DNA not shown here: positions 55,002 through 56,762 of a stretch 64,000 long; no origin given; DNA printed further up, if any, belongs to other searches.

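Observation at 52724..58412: Three-gene operon: TerB-N/TerB-C protein + DUF2791 (BrxD-type) ATPase + Lhr-like DExH helicase, a Shango-like candidate anti-phage / DNA-processing system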

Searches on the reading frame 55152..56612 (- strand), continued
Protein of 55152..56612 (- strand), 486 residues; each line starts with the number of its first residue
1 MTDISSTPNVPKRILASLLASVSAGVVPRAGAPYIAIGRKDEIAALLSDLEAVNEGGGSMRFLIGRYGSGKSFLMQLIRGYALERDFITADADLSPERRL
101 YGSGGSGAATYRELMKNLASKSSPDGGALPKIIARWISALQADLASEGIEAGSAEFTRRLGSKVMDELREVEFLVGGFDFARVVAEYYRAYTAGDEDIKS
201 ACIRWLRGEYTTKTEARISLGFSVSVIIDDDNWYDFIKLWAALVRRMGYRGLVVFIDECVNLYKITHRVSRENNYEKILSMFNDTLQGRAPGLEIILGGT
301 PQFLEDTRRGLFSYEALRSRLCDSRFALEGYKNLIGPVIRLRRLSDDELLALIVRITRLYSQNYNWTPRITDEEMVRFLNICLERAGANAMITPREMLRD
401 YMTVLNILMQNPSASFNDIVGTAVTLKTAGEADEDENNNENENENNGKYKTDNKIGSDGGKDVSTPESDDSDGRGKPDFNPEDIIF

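Call 68: find_homologous_proteins(query=L169:7971-9269:+)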
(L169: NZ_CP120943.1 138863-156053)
Query L169:7971-9269:+ (432 aa): 8000 proteins with E <= 0.001 among 8000 candidates; the best 120 are listed.
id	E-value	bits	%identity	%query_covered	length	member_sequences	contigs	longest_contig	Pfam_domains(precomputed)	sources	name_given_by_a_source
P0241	4.4e-279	943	100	100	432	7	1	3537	PF10923.15,PF13401.13,PF13191.13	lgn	-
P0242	8.1e-238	807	66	100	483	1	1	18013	PF10923.15,PF13401.13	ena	-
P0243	3.3e-220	749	78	100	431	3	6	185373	PF10923.15,PF13191.13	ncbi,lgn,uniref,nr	ncbi:ATP-binding protein [Aeromonas veronii]|uniref:ATP-binding protein n=1 Tax=Aeromonas veronii Ta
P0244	1.0e-217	741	76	100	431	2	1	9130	PF10923.15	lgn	-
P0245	1.1e-217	741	76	100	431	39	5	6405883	PF10923.15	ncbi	ncbi:ATP-binding protein [Pseudomonas nicosulfuronedens]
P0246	3.7e-217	739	76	100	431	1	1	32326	PF10923.15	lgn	-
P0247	3.9e-217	739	76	100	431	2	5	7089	PF10923.15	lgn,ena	-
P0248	5.2e-217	739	75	100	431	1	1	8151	PF10923.15,PF13401.13,PF13191.13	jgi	jgi:hypothetical protein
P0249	7.0e-217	738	76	100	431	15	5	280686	PF10923.15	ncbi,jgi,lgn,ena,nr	ncbi:MAG: ATP-binding protein [Gammaproteobacteria bacterium]|nr:ATP-binding protein [Sideroxydans s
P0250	9.8e-217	738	75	100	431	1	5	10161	PF10923.15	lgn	-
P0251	1.2e-216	738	76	100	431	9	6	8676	PF10923.15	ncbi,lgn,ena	-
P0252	1.9e-216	737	75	100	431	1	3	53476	PF10923.15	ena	-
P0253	2.6e-216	736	75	100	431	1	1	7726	PF10923.15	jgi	jgi:hypothetical protein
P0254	3.0e-216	736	76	100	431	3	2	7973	PF10923.15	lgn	-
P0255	3.6e-216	736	76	100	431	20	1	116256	PF10923.15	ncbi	ncbi:TPA: ATP-binding protein [Pseudomonas aeruginosa]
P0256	4.4e-216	736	76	100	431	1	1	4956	PF10923.15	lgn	-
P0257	4.5e-216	736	75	100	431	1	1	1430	PF10923.15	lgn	-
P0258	4.7e-216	736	75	100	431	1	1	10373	PF10923.15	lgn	-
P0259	5.3e-216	735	77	100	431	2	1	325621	PF10923.15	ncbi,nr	ncbi:ATP-binding protein [Pseudomonas fluorescens]|nr:ATP-binding protein [Pseudomonas fluorescens]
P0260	6.9e-216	735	75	100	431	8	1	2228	PF10923.15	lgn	-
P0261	8.5e-216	735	76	100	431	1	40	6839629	PF10923.15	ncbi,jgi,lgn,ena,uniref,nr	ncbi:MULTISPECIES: ATP-binding protein [Pseudomonas]|jgi:hypothetical protein|uniref:ATP-binding pro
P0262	9.1e-216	735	75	100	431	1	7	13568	PF10923.15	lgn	-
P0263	9.2e-216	735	77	100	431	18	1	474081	PF10923.15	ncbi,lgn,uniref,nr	ncbi:P-loop protein of unknown function [Pseudomonas sp. NFACC09-4]|uniref:ATP-binding protein n=1 T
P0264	1.1e-215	734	76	100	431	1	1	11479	PF10923.15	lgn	-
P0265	1.1e-215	734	77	100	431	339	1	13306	PF10923.15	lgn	-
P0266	1.3e-215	734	76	100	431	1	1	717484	PF10923.15,PF13401.13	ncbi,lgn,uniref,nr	ncbi:ATP-binding protein [Azonexus sp. R2A61]|uniref:ATP-binding protein n=1 Tax=Azonexus sp. R2A61 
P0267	1.5e-215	734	76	100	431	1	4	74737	PF10923.15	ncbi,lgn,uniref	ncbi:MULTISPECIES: ATP-binding protein [unclassified Pseudomonas]|uniref:ATP-binding protein n=1 Tax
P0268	1.6e-215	734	77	100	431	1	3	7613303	PF10923.15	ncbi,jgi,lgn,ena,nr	ncbi:ATP-binding protein [Pseudomonas silvicola]|nr:ATP-binding protein [Pseudomonas silvicola]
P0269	1.6e-215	734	77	100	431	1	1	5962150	PF10923.15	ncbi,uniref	ncbi:ATP-binding protein [Pseudomonas fortuita]|uniref:ATP-binding protein n=1 Tax=Pseudomonas fortu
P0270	1.8e-215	734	77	100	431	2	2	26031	PF10923.15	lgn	-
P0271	2.1e-215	733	77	100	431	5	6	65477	PF10923.15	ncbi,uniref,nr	ncbi:ATP-binding protein [Pseudomonas sp. S60]|uniref:ATP-binding protein n=1 Tax=Pseudomonas TaxID=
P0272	2.1e-215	733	76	100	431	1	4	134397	PF10923.15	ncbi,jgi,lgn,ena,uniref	ncbi:ATP-binding protein [Pseudomonas iridis]|jgi:hypothetical protein|uniref:ATP-binding protein n=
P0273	2.2e-215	733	76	100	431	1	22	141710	PF10923.15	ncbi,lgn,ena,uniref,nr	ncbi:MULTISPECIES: ATP-binding protein [Pseudomonas]|uniref:ATP-binding protein n=1 Tax=Pseudomonas 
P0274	2.3e-215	733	76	100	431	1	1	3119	PF10923.15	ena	-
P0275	2.5e-215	733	75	100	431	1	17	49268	PF10923.15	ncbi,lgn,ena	-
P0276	2.5e-215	733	76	100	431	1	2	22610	PF10923.15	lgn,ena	-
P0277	2.7e-215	733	75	100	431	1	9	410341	PF10923.15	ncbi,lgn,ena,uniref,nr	ncbi:ATP-binding protein [Pseudomonas weihenstephanensis]|uniref:ATP-binding protein n=1 Tax=Pseudom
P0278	2.8e-215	733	75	100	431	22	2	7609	PF10923.15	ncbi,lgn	-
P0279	2.9e-215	733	77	100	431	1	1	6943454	PF10923.15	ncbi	ncbi:ATP-binding protein [Pseudomonas sp. B11]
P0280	3.1e-215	733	76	100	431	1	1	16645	PF10923.15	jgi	jgi:hypothetical protein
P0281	3.5e-215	733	74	100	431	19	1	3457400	PF10923.15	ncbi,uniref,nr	ncbi:ATP-binding protein [Dechloromonas denitrificans]|uniref:ATP-binding protein n=1 Tax=Dechloromo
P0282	3.6e-215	733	76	100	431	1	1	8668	PF10923.15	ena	-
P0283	4.1e-215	733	75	100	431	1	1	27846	PF10923.15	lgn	-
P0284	4.4e-215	732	74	100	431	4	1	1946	PF10923.15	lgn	-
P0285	6.1e-215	732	75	100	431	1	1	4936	PF10923.15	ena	-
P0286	7.2e-215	732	75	100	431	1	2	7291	PF10923.15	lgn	-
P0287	7.8e-215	732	75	100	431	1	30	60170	PF10923.15,PF13401.13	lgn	-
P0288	8.0e-215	732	76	100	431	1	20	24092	PF10923.15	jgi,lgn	jgi:hypothetical protein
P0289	8.1e-215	732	76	100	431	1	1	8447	PF10923.15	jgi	jgi:hypothetical protein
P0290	8.4e-215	732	75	100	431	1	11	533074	PF10923.15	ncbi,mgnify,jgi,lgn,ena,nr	ncbi:MAG: ATP-binding protein [Gammaproteobacteria bacterium]|mgnify:CR=1 FL=1|nr:ATP-binding protei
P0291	9.8e-215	731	76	100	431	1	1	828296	PF10923.15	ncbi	ncbi:ATP-binding protein [Enterobacterales bacterium BD_CKDN230030183-1A_HGKHYDSX7]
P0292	1.0e-214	731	76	100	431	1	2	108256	PF10923.15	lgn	-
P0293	1.0e-214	731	75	100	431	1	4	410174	PF10923.15,PF13401.13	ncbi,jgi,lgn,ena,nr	ncbi:MAG: ATP-binding protein [Betaproteobacteria bacterium HGW-Betaproteobacteria-4]|jgi:hypothetic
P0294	1.0e-214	731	75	100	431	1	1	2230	PF10923.15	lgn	-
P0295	1.0e-214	731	76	100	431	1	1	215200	PF10923.15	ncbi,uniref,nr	ncbi:ATP-binding protein [Pseudomonas sp. S31]|uniref:ATP-binding protein n=1 Tax=Pseudomonas sp. S3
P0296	1.1e-214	731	76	100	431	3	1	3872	PF10923.15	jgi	-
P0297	1.1e-214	731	76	100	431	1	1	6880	PF10923.15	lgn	-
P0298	1.3e-214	731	76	100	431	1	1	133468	PF10923.15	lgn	-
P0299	1.4e-214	731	75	100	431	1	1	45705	PF10923.15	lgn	-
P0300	1.5e-214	731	76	100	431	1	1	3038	PF10923.15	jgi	jgi:hypothetical protein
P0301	1.5e-214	731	76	100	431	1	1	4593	PF10923.15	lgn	-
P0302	1.6e-214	731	77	100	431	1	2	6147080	PF10923.15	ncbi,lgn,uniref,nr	ncbi:ATP-binding protein [Pseudomonas fakonensis]|uniref:ATP-binding protein n=1 Tax=Pseudomonas fak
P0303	1.8e-214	730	75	100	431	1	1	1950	PF10923.15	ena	-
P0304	2.0e-214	730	76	100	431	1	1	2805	PF10923.15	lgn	-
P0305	2.0e-214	730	75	100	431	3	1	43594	PF10923.15,PF13401.13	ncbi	-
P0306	2.3e-214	730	76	100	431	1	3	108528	PF10923.15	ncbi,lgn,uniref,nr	ncbi:ATP-binding protein [Pseudomonas putida]|uniref:ATP-binding protein n=1 Tax=Pseudomonas putida 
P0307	2.3e-214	730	75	100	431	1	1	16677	PF10923.15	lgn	-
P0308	2.4e-214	730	76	100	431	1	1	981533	PF10923.15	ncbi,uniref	ncbi:ATP-binding protein [Pseudomonas sp. W5-01]|uniref:ATP-binding protein n=1 Tax=Pseudomonas sp. 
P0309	2.6e-214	730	76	100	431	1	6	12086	PF10923.15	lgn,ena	-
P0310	2.6e-214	730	76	100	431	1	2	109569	PF10923.15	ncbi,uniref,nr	ncbi:ATP-binding protein [Pseudomonas fontis]|uniref:ATP-binding protein n=1 Tax=Pseudomonas fontis 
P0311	2.8e-214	730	75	100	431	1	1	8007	PF10923.15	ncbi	-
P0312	2.8e-214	730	76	100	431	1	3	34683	PF10923.15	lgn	-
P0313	3.1e-214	730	76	100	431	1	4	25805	PF10923.15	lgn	-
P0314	3.1e-214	730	76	100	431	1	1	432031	PF10923.15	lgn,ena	-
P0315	3.5e-214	729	76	100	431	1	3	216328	PF10923.15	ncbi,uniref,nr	ncbi:ATP-binding protein [Pseudomonas sp. S37]|uniref:ATP-binding protein n=1 Tax=unclassified Pseud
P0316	3.7e-214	729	75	100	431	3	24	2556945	PF10923.15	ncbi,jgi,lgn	-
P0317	3.9e-214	729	76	100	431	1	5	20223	PF10923.15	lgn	-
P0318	4.4e-214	729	76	100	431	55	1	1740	PF10923.15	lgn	-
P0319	4.5e-214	729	74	100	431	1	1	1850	PF10923.15,PF13401.13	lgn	-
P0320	4.5e-214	729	76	100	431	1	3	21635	PF10923.15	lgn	-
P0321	4.6e-214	729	76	100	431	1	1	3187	PF10923.15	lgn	-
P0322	4.7e-214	729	74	100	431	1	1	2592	PF10923.15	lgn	-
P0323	4.7e-214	729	75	100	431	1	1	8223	PF10923.15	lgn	-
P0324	4.8e-214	729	76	100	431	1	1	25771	PF10923.15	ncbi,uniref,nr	ncbi:ATP-binding protein [Pseudomonas putida]|uniref:ATP-binding protein n=1 Tax=Pseudomonas putida 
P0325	4.9e-214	729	74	100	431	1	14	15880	PF10923.15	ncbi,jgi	jgi:hypothetical protein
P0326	4.9e-214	729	76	100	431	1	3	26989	PF10923.15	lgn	-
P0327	4.9e-214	729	76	100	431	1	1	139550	PF10923.15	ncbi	-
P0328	5.1e-214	729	74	100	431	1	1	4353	PF10923.15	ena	-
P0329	5.5e-214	729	76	100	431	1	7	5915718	PF10923.15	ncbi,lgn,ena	-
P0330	5.9e-214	729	76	100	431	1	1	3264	PF10923.15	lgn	-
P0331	6.4e-214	729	75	100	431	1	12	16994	PF10923.15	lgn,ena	-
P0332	6.5e-214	729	75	100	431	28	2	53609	PF10923.15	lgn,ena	-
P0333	6.7e-214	729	75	100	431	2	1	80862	PF10923.15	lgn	-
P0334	6.8e-214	729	75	100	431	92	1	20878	PF10923.15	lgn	-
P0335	6.8e-214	729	74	100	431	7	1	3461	PF10923.15,PF13401.13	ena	-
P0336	7.0e-214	728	75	100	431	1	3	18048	PF10923.15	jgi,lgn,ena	-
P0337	7.6e-214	728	76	100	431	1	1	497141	PF10923.15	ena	-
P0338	8.4e-214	728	74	100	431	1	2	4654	PF10923.15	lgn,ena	-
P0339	8.7e-214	728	76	100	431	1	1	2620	PF10923.15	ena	-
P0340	8.7e-214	728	76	100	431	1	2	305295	PF10923.15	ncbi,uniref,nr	ncbi:ATP-binding protein [Pseudomonas sp. S75]|uniref:ATP-binding protein n=1 Tax=unclassified Pseud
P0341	9.0e-214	728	76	100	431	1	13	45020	PF10923.15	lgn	-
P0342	1.1e-213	728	75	100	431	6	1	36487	PF10923.15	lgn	-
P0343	1.1e-213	728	76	100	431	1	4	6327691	PF10923.15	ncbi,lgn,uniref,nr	ncbi:ATP-binding protein [Pseudomonas sp. s4]|uniref:ATP-binding protein n=1 Tax=Pseudomonas plecogl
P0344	1.2e-213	728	76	100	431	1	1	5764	PF10923.15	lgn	-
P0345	1.3e-213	728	76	100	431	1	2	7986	PF10923.15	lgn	-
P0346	1.3e-213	728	74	100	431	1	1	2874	PF10923.15,PF13401.13,PF13191.13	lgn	-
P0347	1.3e-213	728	75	100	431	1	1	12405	PF10923.15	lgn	-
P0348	1.3e-213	728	76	100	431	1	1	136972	PF10923.15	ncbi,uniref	ncbi:ATP-binding protein [Pseudomonas putida]|uniref:ATP-binding protein n=1 Tax=Pseudomonas putida 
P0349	1.3e-213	728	76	100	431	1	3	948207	PF10923.15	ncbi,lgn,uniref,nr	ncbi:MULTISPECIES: ATP-binding protein [unclassified Pseudomonas]|uniref:ATP-binding protein n=1 Tax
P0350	1.4e-213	727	76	100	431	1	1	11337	PF10923.15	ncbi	ncbi:hypothetical protein D3C81_440050 [compost metagenome]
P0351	1.5e-213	727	76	100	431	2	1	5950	PF10923.15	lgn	-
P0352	1.5e-213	727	76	100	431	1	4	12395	PF10923.15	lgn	-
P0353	1.5e-213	727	74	100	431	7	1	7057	PF10923.15,PF13401.13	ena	-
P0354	1.6e-213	727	74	100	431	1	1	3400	PF10923.15,PF13191.13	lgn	-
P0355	1.6e-213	727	74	100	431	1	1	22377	PF10923.15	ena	-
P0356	1.6e-213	727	76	100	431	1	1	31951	PF10923.15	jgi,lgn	-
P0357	1.7e-213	727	76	100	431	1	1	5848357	PF10923.15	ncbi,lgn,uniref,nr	ncbi:ATP-binding protein [Pseudomonas putida]|uniref:ATP-binding protein n=1 Tax=Pseudomonas putida 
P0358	1.7e-213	727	75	100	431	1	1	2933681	PF10923.15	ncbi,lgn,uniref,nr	ncbi:ATP-binding protein [Pseudomonas sp. COR58]|uniref:ATP-binding protein n=1 Tax=Pseudomonas ekon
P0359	1.8e-213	727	76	100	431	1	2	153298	PF10923.15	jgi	jgi:hypothetical protein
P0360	1.9e-213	727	76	100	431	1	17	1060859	PF10923.15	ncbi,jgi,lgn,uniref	ncbi:ATP-binding protein [Pseudomonas sp. 1176_21]|jgi:hypothetical protein|uniref:ATP-binding prote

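Call 77: find_encoding_contigs(protein=P0255, flank=9000, max_places=2)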
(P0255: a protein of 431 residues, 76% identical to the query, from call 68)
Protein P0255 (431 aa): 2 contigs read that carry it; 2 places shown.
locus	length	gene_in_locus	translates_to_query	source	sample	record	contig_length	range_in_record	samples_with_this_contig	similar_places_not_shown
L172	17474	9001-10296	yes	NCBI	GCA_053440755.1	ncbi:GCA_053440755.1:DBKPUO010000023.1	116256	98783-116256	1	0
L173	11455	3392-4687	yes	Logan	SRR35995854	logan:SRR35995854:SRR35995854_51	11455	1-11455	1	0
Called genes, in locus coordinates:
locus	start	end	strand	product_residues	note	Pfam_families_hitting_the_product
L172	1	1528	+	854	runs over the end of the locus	PF02861:Clp_N, PF23569:NBD_SMAX1 (weak), PF00004:AAA, PF17871:AAA_lid_9, PF00004:AAA, PF07724:AAA_2, PF07728:AAA_5, PF10431:ClpB_D2-small, +9 more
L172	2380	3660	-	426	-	PF00589:Phage_integrase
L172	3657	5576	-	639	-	PF07514:TraI_2, PF07515:TraI_2_C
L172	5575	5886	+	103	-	-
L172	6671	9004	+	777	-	PF13208:TerB_N, PF05099:TerB, PF15615:TerB_C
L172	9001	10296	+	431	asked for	PF10923:BrxC_BrxD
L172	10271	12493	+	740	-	PF00270:DEAD, PF04851:ResIII (weak), PF00271:Helicase_C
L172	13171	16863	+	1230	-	PF20693:YobI-ATPase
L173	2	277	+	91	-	?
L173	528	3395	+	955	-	PF13208:TerB_N, PF05099:TerB, PF15615:TerB_C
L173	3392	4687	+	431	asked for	PF10923:BrxC_BrxD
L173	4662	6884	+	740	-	PF00270:DEAD, PF04851:ResIII (weak), PF00271:Helicase_C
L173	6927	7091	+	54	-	-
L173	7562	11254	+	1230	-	PF20693:YobI-ATPase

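Call 78: search_protein_families(library=pfam, proteins=[L172:6671-9004:+, L169:5605-7974:+, L170:6382-7983:+], max_evalue=1)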
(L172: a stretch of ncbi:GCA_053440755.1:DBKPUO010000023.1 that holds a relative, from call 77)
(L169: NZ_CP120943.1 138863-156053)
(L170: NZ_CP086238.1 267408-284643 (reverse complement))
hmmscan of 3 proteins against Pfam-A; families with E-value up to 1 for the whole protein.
L172:6671-9004:+ (777 aa): 7 families
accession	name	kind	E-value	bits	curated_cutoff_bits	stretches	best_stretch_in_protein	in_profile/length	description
PF13208.11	TerB_N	-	5.3e-65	219.5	25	1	102-309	1-207/207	TerB N-terminal domain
PF15615.11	TerB_C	-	3.6e-35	121.8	26.3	1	651-775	13-147/148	TerB-C domain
PF05099.18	TerB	-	6.1e-12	46.3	24.4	1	515-617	7-110/118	Tellurite resistance protein TerB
PF13376.11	OmdA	-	0.047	14.1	25.6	1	160-181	21-42/60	Bacteriocin-protection, YdeI or OmpD-Associated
PF12282.15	GAF_PdtaS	-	0.076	13.3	23.7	1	589-707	2-95/145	Histidine kinase PdtaS, GAF domain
PF13490.11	zf-HC2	-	0.36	11.4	22.2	0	520-539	10-29/35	Putative zinc-finger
PF17708.6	Gasdermin_C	-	0.71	10.3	36.3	0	534-597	9-77/172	Gasdermin PUB domain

L169:5605-7974:+ (789 aa): 3 families
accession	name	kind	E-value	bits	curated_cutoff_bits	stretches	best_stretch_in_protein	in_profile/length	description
PF13208.11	TerB_N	-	2.5e-36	125.8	25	1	115-308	2-194/207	TerB N-terminal domain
PF15615.11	TerB_C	-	2.8e-32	112.4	26.3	1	651-787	9-147/148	TerB-C domain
PF18967.5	PycTM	-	0.053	14.4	27.2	1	26-57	10-41/107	Pycsar effector protein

L170:6382-7983:+ (533 aa): 2 families
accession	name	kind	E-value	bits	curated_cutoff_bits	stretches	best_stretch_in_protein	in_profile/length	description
PF13208.11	TerB_N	-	8.1e-24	85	25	1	60-265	4-190/207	TerB N-terminal domain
PF15615.11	TerB_C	-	8.8e-16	58.9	26.3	1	393-524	5-147/148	TerB-C domain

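Call 86: predict_structure(alignment_id=A6)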
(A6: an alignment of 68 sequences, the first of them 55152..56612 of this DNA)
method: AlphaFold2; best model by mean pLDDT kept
length: 486 residues; sequences in the alignment: 68
mean_pLDDT: 66.2   pTM: 0.60
mean pLDDT of the five models: 66.2, 65.5, 64.6, 64.3, 56.3
residues with pLDDT >= 90: 24; 70-90: 238; 50-70: 106; < 50: 118
segments of 3 or more residues with pLDDT < 50: 1-8, 25-39, 100-105, 324-342, 389-391, 423-486
pLDDT, mean of each block of 10 residues (from residue 1): 39 56 43 36 73 85 66 73 84 57 50 71 62 81 89 84 82 73 86 88 87 91 86 84 85 80 72 80 78 83 67 69 43 40 57 69 78 83 61 63 80 78 41 39 31 29 30 35 31
secondary structure, 60 per line:
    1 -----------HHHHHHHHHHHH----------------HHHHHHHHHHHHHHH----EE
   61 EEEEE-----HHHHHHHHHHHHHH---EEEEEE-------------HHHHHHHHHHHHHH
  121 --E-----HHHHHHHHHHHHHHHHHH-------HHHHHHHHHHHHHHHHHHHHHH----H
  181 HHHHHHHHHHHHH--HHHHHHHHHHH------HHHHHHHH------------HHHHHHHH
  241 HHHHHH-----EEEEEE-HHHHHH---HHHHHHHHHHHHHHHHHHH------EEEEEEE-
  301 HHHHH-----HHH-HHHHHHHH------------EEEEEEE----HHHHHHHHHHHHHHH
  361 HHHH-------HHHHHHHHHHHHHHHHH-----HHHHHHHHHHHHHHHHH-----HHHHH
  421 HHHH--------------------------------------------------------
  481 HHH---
elements in order: H12-23 H40-54 E59-65 H71-84 E88-93 H107-120 H129-146 H154-175 H180-193 H196-206 H213-220 H233-246 E252-257 H259-264 H268-286 E293-299 H301-305 H315-322 E335-341 H346-364 H372-388 H394-410 H416-424
